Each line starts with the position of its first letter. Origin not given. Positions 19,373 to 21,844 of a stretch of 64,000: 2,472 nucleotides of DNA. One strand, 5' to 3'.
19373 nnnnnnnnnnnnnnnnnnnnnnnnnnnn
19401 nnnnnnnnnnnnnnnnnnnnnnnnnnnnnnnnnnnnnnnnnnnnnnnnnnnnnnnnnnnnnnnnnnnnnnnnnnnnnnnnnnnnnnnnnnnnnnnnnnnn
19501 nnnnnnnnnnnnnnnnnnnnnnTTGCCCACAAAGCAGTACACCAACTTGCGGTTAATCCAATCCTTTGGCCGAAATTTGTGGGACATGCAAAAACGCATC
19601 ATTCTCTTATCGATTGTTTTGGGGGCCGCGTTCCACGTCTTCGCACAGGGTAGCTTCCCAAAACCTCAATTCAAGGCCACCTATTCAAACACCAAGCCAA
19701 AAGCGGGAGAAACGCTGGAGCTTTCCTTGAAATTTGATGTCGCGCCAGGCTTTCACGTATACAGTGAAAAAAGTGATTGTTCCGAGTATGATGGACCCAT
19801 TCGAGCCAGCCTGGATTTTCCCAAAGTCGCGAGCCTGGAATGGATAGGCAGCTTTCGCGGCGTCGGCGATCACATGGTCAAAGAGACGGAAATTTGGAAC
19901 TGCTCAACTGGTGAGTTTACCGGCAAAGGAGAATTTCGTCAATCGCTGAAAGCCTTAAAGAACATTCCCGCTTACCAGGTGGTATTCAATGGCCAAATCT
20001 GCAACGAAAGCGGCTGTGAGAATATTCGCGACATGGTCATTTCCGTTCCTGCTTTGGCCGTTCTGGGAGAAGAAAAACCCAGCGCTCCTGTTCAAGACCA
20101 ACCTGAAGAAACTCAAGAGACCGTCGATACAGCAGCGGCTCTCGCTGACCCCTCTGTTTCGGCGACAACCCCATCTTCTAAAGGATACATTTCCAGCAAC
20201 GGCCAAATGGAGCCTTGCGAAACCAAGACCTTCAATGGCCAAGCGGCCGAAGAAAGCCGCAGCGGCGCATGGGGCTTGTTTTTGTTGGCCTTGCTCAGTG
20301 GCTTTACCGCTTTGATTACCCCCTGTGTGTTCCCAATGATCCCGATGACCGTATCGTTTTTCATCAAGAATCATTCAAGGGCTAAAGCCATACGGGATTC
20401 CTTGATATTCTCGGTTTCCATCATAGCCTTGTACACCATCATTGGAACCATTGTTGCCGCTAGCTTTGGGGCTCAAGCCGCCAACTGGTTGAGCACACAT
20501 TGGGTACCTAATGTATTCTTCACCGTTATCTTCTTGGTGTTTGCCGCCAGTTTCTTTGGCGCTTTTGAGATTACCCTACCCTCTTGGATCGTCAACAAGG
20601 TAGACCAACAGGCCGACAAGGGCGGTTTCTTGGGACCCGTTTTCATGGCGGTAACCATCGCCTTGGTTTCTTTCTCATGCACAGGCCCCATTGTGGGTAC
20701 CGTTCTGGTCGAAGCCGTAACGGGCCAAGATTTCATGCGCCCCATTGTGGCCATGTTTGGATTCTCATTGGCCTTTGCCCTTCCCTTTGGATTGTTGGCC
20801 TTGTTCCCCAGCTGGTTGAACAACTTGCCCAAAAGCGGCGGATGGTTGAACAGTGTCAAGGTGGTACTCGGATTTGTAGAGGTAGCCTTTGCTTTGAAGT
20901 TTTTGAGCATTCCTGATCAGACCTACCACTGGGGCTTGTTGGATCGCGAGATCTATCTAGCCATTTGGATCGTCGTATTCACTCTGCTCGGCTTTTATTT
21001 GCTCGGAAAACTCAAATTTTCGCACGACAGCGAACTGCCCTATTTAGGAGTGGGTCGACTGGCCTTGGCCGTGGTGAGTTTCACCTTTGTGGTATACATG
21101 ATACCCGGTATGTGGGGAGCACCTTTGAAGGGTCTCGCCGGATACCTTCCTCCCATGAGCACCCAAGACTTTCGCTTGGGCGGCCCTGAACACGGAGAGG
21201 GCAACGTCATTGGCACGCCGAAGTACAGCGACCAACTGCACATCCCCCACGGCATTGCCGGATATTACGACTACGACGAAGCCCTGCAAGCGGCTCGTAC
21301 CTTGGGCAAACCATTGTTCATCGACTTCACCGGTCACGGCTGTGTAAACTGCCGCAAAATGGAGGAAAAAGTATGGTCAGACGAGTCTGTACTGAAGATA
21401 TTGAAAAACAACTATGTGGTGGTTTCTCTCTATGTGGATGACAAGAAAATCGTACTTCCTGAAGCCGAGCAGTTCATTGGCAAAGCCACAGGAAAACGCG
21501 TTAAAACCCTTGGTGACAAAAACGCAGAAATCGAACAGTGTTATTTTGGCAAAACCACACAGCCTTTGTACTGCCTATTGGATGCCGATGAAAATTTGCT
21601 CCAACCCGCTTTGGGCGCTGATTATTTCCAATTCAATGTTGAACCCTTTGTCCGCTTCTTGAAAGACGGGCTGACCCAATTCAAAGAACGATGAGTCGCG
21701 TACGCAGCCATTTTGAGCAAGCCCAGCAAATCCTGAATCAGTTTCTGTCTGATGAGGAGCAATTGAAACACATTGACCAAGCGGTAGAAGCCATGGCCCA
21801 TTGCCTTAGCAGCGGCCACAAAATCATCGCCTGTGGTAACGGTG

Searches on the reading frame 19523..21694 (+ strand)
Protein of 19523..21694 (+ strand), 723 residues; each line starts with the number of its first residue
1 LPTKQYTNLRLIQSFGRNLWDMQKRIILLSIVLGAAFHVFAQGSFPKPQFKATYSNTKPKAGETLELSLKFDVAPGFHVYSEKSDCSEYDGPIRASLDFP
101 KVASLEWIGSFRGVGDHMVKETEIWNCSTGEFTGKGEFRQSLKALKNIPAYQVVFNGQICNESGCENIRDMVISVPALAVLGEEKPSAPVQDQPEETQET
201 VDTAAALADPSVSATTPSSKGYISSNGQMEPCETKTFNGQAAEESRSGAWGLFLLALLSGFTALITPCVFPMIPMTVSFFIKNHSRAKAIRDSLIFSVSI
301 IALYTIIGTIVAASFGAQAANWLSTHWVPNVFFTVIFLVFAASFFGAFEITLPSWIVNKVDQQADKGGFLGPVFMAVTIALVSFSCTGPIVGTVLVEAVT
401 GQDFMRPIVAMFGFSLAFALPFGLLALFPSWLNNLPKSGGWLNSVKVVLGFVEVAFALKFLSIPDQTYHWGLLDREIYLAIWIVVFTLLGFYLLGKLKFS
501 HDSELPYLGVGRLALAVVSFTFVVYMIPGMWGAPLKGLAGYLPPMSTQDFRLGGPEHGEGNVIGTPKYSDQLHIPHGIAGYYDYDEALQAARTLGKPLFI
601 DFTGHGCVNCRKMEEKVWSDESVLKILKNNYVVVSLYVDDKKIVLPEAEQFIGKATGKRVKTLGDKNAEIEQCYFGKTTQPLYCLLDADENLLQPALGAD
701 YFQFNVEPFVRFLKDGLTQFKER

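Call 74: search_protein_families(library=pfam, proteins=[window:19523-21694:+], max_evalue=0.00001)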
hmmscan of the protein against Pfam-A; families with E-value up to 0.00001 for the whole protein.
window:19523-21694:+ (723 aa): 4 families
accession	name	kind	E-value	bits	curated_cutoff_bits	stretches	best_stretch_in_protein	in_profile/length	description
PF02683.22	DsbD_TM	-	1.9e-28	99.7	27.1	1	252-461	4-215/219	Cytochrome C biogenesis protein transmembrane domain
PF13899.12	Thioredoxin_7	-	8.5e-14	51.9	27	1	583-687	5-82/83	Thioredoxin-like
PF13098.12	Thioredoxin_2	-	5.8e-06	27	27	0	594-642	4-52/104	Thioredoxin-like domain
PF03190.21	Thioredox_DsbH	-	9e-06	26.2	27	0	584-636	26-78/163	Protein of unknown function, DUF255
